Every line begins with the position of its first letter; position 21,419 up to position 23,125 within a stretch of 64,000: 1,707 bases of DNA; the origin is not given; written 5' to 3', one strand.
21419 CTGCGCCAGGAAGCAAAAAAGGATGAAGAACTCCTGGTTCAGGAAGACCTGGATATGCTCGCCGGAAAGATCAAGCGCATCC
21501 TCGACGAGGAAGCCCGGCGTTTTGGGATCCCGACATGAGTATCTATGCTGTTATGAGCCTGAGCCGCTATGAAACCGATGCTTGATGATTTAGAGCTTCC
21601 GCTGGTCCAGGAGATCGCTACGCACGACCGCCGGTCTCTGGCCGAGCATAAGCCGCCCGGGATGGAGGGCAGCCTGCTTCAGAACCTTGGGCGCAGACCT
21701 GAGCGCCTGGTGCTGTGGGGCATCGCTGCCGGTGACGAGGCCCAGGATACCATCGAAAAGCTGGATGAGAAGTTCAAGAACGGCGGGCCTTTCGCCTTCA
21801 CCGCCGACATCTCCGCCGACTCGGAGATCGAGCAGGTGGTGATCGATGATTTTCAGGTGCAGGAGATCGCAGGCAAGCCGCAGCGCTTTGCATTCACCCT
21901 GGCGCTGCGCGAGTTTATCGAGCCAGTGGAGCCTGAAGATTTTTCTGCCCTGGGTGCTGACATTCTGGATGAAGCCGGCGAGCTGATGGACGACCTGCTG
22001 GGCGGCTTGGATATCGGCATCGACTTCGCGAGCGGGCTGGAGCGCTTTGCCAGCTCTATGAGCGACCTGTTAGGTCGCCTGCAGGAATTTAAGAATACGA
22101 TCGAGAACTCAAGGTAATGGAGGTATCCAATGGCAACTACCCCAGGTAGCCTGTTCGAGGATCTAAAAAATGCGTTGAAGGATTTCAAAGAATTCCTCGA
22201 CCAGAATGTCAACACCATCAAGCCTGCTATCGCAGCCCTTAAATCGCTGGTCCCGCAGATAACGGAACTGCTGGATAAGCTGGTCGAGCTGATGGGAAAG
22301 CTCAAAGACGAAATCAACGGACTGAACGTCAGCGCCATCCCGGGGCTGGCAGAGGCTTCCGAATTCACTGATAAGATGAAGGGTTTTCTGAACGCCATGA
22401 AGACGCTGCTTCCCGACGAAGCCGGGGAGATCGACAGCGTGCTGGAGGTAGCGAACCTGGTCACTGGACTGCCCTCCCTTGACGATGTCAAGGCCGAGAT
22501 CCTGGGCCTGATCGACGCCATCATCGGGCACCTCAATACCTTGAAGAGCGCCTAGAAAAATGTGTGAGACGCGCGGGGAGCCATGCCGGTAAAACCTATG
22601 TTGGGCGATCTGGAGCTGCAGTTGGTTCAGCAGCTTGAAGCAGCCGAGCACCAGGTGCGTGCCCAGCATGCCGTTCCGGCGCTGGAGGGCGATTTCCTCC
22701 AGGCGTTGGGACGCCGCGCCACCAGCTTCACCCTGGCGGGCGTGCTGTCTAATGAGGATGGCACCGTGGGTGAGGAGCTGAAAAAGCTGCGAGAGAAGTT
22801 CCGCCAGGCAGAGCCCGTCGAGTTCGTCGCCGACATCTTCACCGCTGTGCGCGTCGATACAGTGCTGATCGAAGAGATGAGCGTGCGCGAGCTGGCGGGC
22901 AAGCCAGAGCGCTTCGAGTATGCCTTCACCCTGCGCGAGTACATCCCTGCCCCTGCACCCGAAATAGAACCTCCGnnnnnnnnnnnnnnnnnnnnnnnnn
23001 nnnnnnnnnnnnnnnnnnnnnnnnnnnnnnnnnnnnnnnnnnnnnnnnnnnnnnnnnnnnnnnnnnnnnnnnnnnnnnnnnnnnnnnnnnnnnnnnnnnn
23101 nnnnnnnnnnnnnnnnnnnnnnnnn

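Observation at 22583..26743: Hub-adaptor protein evolved into a polymorphic-toxin-like fusion (OmpA-like + PG_binding_1 + C-terminal metzincin motif) with a tightly coupled HEAT-repeat gene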

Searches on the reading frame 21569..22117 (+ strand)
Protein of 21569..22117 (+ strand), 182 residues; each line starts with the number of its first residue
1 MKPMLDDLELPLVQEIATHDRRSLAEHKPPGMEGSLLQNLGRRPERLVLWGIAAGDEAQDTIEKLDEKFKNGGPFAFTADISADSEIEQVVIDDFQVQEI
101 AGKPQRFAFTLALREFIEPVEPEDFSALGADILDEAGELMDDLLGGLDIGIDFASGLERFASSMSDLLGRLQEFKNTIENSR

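Call 3: search_protein_families(library=pfam, proteins=[window:21569-22117:+], max_evalue=0.01)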
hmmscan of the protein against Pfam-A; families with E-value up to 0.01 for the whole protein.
window:21569-22117:+ (182 aa): 1 family
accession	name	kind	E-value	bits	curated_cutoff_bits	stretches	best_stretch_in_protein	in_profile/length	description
PF19512.4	DUF6046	-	6e-05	23.4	27.4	1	19-112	11-108/122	Domain of unknown function (DUF6046)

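Call 6: search_protein_families(library=ncbifam, proteins=[window:21569-22117:+], max_evalue=0.01)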
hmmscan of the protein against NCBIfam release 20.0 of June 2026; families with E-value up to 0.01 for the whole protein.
window:21569-22117:+ (182 aa): 0 families

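Call 70: search_protein_families(library=phrogs, proteins=[window:21569-22117:+], max_evalue=0.001)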
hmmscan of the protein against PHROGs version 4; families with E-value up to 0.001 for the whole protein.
window:21569-22117:+ (182 aa): 1 family
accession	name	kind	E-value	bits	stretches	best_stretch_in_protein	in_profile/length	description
phrog_184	-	tail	0.00065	20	0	19-74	27-82/411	baseplate hub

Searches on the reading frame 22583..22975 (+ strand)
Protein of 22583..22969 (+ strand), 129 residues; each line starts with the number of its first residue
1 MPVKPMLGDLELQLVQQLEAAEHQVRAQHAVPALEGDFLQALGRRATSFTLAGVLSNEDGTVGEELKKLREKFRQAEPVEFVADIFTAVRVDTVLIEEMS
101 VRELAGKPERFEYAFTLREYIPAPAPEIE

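Call 14: search_solved_structures(query=window:22583-22969:+, max_evalue=10, show_alignments=2)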
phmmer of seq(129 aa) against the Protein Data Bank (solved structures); distinct sequences matched with E-value up to 10: 0.

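Call 58: predict_structure(alignment_id=A4)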
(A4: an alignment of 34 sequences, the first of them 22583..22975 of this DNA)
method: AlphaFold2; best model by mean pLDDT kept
length: 131 residues; sequences in the alignment: 34
mean_pLDDT: 79.1   pTM: 0.63
mean pLDDT of the five models: 79.1, 78.7, 71.4, 71.0, 70.3
residues with pLDDT >= 90: 0; 70-90: 110; 50-70: 20; < 50: 1
segments of 3 or more residues with pLDDT < 50: none
pLDDT, mean of each block of 10 residues (from residue 1): 75 81 70 75 74 85 87 88 64 86 82 88 75 70
secondary structure, 60 per line:
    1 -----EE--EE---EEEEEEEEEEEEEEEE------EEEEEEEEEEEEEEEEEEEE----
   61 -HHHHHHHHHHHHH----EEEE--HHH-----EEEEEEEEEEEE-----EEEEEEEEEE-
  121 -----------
elements in order: E15-30 E37-56 H62-74 E79-82 E93-104 E110-119

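Call 60: fold_search(model_id=the predicted structure, library=pdb)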
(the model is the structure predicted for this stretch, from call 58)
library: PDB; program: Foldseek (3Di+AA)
matches with E <= 10: 848; with E <= 0.001: 30
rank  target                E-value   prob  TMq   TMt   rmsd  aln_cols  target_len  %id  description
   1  8v3w_T                1.5e-06  1.00  0.62  0.59   5.3       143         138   15  CryoEM Structure of Diffocin - precontracted - Baseplate - focused refinement on triplex region (released 2024-08-28)
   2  9ki1_0                1.8e-06  1.00  0.62  0.23   4.7       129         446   18  Baseplate structure of Escherichia phage Mu (released 2025-02-12)
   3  8v3w_G                2.5e-06  1.00  0.67  0.65   4.3       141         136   14  CryoEM Structure of Diffocin - precontracted - Baseplate - focused refinement on triplex region (released 2024-08-28)
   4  9ki1_u                1.1e-05  1.00  0.60  0.22   4.8       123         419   15  Baseplate structure of Escherichia phage Mu (released 2025-02-12)
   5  6u5b_g                1.5e-05  1.00  0.55  0.29   5.2       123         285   16  CryoEM Structure of Pyocin R2 - precontracted - baseplate (released 2020-04-15)
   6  8fqc_U1               1.7e-05  1.00  0.62  0.24   4.3       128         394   10  Structure of baseplate with receptor binding complex of Agrobacterium phage Milano (released 2024-01-31)
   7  9gb2_S                2.2e-05  1.00  0.62  0.42   4.3       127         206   19  Extended phiCD508 baseplate (released 2025-03-26)
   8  9g8s_S                2.5e-05  1.00  0.61  0.43   5.6       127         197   19  C3 reconstruction of extended phiCD508 needle (released 2025-04-09)
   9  9gtp_M                2.5e-05  1.00  0.53  0.34   7.4       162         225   15  Cryo-EM structure of a contractile injection system in Streptomyces coelicolor, the baseplate complex in extended stat (released 2025-06-18)
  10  9rku_A1               3.7e-05  1.00  0.58  0.23   4.7       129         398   10  Agrobacterium phage 7-7-1 baseplate (released 2025-12-10)
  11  6j0n_b                6.7e-05  1.00  0.53  0.34   5.2       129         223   12  Cryo-EM Structure of an Extracellular Contractile Injection System, baseplate in extended state, refined in C6 symmetr (released 2019-04-10)
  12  8qhs_A                1.1e-04  1.00  0.57  0.49   5.5       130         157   15  Cryo-EM structure of the monocin tail-tube, MttP. (released 2024-06-19)
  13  9ndy_B                1.3e-04  1.00  0.63  0.44   3.9       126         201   15  Composite baseplate asymmetric unit of JohannRWettstein (Bas63) (released 2025-11-19)
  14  9cuy_K                1.6e-04  1.00  0.55  0.32   6.0       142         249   10  Bacteriophage PhiTE extended baseplate (released 2025-04-16)
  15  9ndy_A                1.8e-04  1.00  0.61  0.42   4.7       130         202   18  Composite baseplate asymmetric unit of JohannRWettstein (Bas63) (released 2025-11-19)
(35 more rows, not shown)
